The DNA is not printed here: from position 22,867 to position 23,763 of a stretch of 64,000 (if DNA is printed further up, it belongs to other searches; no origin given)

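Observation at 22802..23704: GC-rich 0.8-kb cassette inserted at the 5' end of mutM, flanked by 47-bp direct repeats that duplicate the first 15 mutM codons with synonymous-only differences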

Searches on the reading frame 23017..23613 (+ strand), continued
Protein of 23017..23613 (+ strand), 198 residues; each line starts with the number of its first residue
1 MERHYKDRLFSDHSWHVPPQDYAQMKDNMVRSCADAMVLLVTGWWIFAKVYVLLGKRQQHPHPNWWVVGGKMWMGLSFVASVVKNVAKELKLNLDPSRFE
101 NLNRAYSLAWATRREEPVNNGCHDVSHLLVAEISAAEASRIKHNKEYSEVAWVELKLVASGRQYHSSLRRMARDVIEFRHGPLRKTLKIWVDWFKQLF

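Call 39: find_encoding_contigs(protein=P0004, flank=6000)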
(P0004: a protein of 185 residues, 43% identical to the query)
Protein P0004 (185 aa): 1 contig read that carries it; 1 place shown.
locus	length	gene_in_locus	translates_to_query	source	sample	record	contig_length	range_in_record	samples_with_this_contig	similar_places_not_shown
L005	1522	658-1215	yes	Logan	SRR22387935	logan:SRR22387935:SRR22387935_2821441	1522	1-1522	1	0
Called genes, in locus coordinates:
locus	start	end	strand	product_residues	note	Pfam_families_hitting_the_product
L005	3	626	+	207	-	?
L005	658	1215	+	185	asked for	PF00293:NUDIX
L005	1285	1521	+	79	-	?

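Call 40: find_encoding_contigs(protein=P0003, flank=6000)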
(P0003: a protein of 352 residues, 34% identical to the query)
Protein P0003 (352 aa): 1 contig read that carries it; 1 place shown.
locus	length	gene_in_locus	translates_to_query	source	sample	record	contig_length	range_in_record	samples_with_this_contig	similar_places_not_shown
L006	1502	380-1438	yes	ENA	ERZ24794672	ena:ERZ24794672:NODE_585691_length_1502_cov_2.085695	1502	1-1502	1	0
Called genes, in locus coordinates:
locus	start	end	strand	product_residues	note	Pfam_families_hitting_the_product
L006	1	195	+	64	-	?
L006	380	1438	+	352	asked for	PF00293:NUDIX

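Call 53: find_related_loci(query=A2, collection=metagenome_contigs, flank=3500)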
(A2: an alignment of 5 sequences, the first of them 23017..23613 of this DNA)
Query A2 (198 aa) in metagenome_contigs; peptide patterns used: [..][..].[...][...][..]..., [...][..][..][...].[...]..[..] (x = any residue, [..] = any of these).
400 stretches matched a pattern; 1 encode a relative of the query (tblastn E <= 1e-3); 1 distinct loci.
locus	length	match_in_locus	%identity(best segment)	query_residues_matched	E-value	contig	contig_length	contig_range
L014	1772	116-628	37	2-180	3e-38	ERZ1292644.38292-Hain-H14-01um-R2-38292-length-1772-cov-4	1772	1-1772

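Call 54: find_related_loci(query=A2, collection=viral_contigs, flank=3500)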
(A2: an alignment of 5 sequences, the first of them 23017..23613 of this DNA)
Query A2 (198 aa) in viral_contigs; peptide patterns used: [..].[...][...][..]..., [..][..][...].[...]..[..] (x = any residue, [..] = any of these).
82 stretches matched a pattern, but none encodes a relative of the query by tblastn (E <= 1e-3).
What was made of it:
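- The cassette is absent from viral contigs (call 54).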

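Call 70: predict_structure(alignment_id=A3)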
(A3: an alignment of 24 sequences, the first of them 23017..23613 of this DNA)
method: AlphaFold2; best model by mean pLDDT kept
length: 198 residues; sequences in the alignment: 24
mean_pLDDT: 83.6   pTM: 0.77
mean pLDDT of the five models: 83.6, 82.7, 82.1, 76.7, 75.5
residues with pLDDT >= 90: 106; 70-90: 49; 50-70: 28; < 50: 15
segments of 3 or more residues with pLDDT < 50: 1-15
pLDDT, mean of each block of 10 residues (from residue 1): 37 52 64 92 89 89 84 89 95 96 86 65 86 97 92 98 94 93 86 89
secondary structure, 60 per line:
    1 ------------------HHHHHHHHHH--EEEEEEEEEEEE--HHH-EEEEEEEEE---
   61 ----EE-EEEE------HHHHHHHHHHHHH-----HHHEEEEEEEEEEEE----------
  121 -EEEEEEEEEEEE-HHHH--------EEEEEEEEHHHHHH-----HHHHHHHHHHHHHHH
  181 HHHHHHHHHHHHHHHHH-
elements in order: H19-28 E31-42 E49-57 E68-71 H78-90 E99-110 E122-133 H135-138 E147-154 H155-160 H166-197
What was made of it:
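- Tried and rejected: It was replaced by an alignment-based model (call 70).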

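Call 72: fold_search(model_id=the predicted structure, library=pdb)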
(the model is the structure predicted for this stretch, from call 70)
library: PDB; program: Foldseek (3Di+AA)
matches with E <= 10: 692; with E <= 0.001: 468
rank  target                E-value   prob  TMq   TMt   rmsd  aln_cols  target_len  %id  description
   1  2i8t_B                2.8e-09  1.00  0.64  0.82   2.8       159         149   17  GDP-mannose mannosyl hydrolase-calcium-GDP-mannose complex (released 2007-06-19)
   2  1rya_A                2.8e-09  1.00  0.62  0.75   2.7       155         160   18  Crystal Structure of the E. coli GDP-mannose mannosyl hydrolase in complex with GDP and MG (released 2004-06-22)
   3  2i8t_A                5.4e-09  1.00  0.62  0.80   2.8       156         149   17  GDP-mannose mannosyl hydrolase-calcium-GDP-mannose complex (released 2007-06-19)
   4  2gt2_C                2.5e-08  1.00  0.61  0.76   2.5       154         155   18  Structure of the E. coli GDP-mannose mannosyl hydrolase (released 2006-12-12)
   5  5cfi_A                2.9e-08  1.00  0.54  0.70   3.9       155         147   12  Structural and functional attributes of malaria parasite Ap4A hydrolase (released 2016-02-10)
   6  2fml_A                3.1e-08  1.00  0.49  0.38   8.6       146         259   18  Crystal structure of MutT/nudix family protein from Enterococcus faecalis (released 2006-02-21)
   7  2gt2_D                3.3e-08  1.00  0.60  0.76   2.7       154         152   18  Structure of the E. coli GDP-mannose mannosyl hydrolase (released 2006-12-12)
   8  6vcq                  4.0e-08  1.00  0.48  0.58   5.0       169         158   18  Crystal structure of E.coli RppH in complex with GTP (released 2020-02-05)
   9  2gt2_B                4.8e-08  1.00  0.59  0.76   2.7       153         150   18  Structure of the E. coli GDP-mannose mannosyl hydrolase (released 2006-12-12)
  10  2gt2_A                4.8e-08  1.00  0.59  0.75   3.4       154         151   18  Structure of the E. coli GDP-mannose mannosyl hydrolase (released 2006-12-12)
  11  6vcp                  4.8e-08  1.00  0.48  0.58   5.2       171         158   19  Crystal structure of E.coli RppH in complex with UTP (released 2020-02-05)
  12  4s2x_A                5.7e-08  1.00  0.48  0.58   5.3       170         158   18  Structure of E. coli RppH bound to RNA and two magnesium ions (released 2015-02-11)
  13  6vck_B                6.1e-08  1.00  0.47  0.56   4.7       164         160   20  Crystal structure of E.coli RppH-DapF in complex with GDP, Mg2+ and F- (released 2020-02-05)
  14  4s2y_A                6.1e-08  1.00  0.46  0.55   5.5       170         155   18  Structure of E. coli RppH bound to RNA and three magnesium ions (released 2015-02-11)
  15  6d1q_B                9.2e-08  1.00  0.48  0.57   5.1       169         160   18  Crystal structure of E. coli RppH-DapF complex, monomer (released 2018-05-23)
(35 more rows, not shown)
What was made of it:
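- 23017..23613 (+): 198-aa Nudix-fold ORF resembling GDP-mannose mannosyl hydrolase, with a degenerate Nudix box (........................) and an 8-aa insertion. AlphaFold2 pLDDT 83.6, and Foldseek best hits 2i8t/1rya with target TM 0.75-0.82 (calls 70, 72).
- On Nudix hydrolase superfamily (PF00293): AlphaFold2 pLDDT 83.6, and Foldseek hits to Nudix structures at E 3e-9 (calls 70, 72).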
